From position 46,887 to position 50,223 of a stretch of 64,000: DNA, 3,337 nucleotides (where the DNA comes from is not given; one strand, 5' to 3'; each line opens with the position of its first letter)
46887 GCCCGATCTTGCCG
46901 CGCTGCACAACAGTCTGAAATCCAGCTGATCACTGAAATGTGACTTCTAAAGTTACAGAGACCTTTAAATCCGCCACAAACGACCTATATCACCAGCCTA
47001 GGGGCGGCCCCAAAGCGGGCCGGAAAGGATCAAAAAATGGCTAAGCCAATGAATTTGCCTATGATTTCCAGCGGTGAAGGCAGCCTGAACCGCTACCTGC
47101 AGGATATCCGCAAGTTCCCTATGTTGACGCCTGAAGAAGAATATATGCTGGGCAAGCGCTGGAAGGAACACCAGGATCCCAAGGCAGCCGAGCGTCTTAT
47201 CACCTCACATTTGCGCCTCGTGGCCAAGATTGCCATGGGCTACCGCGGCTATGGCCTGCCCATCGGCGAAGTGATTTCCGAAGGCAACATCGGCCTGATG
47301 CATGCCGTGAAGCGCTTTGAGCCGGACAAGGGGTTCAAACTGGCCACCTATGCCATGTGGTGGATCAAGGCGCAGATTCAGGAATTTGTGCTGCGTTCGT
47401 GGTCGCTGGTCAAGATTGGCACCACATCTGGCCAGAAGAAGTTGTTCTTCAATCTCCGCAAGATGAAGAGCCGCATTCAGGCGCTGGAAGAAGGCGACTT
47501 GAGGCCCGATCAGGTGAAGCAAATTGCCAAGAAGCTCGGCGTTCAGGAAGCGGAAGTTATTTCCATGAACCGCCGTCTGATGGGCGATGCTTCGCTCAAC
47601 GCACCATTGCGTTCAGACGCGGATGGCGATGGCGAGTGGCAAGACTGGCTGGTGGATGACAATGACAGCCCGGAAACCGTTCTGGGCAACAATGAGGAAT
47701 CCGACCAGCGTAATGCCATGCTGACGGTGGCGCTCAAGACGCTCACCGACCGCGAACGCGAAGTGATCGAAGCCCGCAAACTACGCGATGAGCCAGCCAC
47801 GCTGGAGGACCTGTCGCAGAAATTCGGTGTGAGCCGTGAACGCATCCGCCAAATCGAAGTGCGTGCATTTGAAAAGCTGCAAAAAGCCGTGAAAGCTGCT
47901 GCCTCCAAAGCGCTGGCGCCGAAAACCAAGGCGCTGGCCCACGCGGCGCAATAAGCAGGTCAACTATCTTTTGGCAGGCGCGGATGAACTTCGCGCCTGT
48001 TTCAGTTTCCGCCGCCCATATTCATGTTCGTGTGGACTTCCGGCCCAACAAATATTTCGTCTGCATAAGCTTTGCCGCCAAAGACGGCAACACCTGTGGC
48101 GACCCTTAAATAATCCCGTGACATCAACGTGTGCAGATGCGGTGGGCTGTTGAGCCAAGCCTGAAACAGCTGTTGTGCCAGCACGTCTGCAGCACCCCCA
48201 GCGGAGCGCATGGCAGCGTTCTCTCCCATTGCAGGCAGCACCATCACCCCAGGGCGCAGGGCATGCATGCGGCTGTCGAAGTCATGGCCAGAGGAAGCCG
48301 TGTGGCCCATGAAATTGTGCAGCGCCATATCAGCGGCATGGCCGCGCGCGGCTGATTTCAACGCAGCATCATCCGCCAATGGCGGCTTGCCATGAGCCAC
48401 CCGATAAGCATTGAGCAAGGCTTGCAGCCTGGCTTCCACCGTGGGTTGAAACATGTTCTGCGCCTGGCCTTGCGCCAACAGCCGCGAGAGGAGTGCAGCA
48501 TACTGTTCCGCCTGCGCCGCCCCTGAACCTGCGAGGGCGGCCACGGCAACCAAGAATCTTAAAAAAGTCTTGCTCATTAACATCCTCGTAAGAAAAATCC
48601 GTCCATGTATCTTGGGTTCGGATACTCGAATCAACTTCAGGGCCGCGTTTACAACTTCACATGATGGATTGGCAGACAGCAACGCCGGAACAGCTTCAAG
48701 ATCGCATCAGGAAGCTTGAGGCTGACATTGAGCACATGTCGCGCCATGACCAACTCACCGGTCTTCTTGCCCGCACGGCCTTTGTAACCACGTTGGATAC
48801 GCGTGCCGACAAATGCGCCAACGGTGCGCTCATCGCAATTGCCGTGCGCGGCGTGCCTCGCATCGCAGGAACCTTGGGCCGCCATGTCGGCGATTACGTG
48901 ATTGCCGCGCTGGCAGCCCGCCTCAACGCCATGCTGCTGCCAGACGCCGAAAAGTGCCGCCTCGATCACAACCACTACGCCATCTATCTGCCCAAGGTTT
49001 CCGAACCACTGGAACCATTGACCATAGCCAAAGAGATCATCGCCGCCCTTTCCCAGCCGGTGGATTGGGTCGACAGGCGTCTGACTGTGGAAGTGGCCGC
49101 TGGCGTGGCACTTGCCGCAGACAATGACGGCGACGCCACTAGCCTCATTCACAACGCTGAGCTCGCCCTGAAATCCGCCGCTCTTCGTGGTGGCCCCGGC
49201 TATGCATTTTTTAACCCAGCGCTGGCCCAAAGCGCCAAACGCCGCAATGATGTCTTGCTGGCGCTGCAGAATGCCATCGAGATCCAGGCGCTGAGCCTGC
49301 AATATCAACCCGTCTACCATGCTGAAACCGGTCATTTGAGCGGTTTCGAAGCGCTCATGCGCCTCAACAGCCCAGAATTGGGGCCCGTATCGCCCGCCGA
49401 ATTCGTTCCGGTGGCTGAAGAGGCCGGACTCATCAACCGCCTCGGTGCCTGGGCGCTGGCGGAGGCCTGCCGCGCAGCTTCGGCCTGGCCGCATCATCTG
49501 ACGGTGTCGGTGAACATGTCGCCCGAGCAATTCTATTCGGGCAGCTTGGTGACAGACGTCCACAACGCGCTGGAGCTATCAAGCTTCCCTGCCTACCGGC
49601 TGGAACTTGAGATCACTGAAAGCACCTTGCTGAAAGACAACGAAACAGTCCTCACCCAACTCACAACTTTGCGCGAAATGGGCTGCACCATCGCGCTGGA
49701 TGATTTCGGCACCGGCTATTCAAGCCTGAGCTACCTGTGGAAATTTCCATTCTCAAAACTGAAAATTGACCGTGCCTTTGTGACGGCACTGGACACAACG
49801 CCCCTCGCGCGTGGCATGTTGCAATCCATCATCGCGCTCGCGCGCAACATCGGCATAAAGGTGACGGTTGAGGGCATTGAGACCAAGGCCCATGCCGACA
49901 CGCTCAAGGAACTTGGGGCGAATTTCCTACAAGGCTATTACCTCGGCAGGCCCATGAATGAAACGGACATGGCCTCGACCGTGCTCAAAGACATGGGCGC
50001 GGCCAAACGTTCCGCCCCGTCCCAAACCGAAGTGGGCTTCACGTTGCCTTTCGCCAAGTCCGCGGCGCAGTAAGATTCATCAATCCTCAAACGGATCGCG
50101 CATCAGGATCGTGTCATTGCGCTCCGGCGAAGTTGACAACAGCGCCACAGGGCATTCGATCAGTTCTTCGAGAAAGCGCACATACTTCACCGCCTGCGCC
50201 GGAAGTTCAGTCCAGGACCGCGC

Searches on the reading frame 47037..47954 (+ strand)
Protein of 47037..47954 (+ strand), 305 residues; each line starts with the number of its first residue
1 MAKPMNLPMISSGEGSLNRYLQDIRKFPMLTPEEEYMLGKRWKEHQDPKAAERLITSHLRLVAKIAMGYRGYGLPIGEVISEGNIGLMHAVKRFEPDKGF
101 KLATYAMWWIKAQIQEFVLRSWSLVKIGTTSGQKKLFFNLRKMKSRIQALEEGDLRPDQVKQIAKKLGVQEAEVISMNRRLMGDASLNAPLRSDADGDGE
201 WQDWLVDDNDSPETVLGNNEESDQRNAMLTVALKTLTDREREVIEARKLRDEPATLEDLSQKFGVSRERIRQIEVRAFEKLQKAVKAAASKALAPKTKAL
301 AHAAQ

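Call 78: search_protein_families(library=pfam, proteins=[window:47037-47954:+], max_evalue=0.001)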
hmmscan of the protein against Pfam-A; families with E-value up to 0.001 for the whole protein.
window:47037-47954:+ (305 aa): 5 families
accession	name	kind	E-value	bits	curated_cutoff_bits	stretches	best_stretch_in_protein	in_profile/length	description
PF04545.22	Sigma70_r4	-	9.4e-18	63.9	24.1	1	232-283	1-50/50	Sigma-70, region 4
PF04542.20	Sigma70_r2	-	2.5e-17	62.9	24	1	54-121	1-68/71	Sigma-70 region 2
PF00140.25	Sigma70_r1_2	-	9.7e-10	38.7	22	1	16-45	2-31/34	Sigma-70 factor, region 1.2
PF21476.4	PF0610-like_N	-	2.8e-05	24.7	33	0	249-269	10-30/50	PF0610-like, N-terminal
PF01381.28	HTH_3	-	0.00087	19.7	23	0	255-274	11-30/55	Helix-turn-helix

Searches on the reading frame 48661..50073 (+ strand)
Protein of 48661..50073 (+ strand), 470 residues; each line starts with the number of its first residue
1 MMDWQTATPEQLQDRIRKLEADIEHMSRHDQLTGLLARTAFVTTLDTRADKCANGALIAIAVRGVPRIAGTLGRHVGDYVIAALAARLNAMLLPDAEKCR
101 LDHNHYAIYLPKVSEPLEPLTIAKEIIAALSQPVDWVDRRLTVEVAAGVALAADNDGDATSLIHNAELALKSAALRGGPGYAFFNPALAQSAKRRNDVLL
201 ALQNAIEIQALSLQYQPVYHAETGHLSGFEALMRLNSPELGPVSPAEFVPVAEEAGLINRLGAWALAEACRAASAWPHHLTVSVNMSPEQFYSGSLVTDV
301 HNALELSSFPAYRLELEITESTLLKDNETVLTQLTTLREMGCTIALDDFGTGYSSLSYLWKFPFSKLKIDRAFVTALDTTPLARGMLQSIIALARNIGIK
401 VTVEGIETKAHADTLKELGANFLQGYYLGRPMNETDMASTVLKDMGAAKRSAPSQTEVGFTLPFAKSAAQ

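Call 29: search_protein_families(library=pfam, proteins=[window:48661-50073:+], max_evalue=0.00001)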
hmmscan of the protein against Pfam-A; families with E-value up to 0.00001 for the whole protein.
window:48661-50073:+ (470 aa): 2 families
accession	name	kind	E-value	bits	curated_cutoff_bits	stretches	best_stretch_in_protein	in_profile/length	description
PF00563.25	EAL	-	2.8e-70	236.8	31.3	1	201-431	3-236/236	EAL domain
PF00990.26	GGDEF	-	1.5e-17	64.3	23.8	1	28-177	2-158/161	Diguanylate cyclase, GGDEF domain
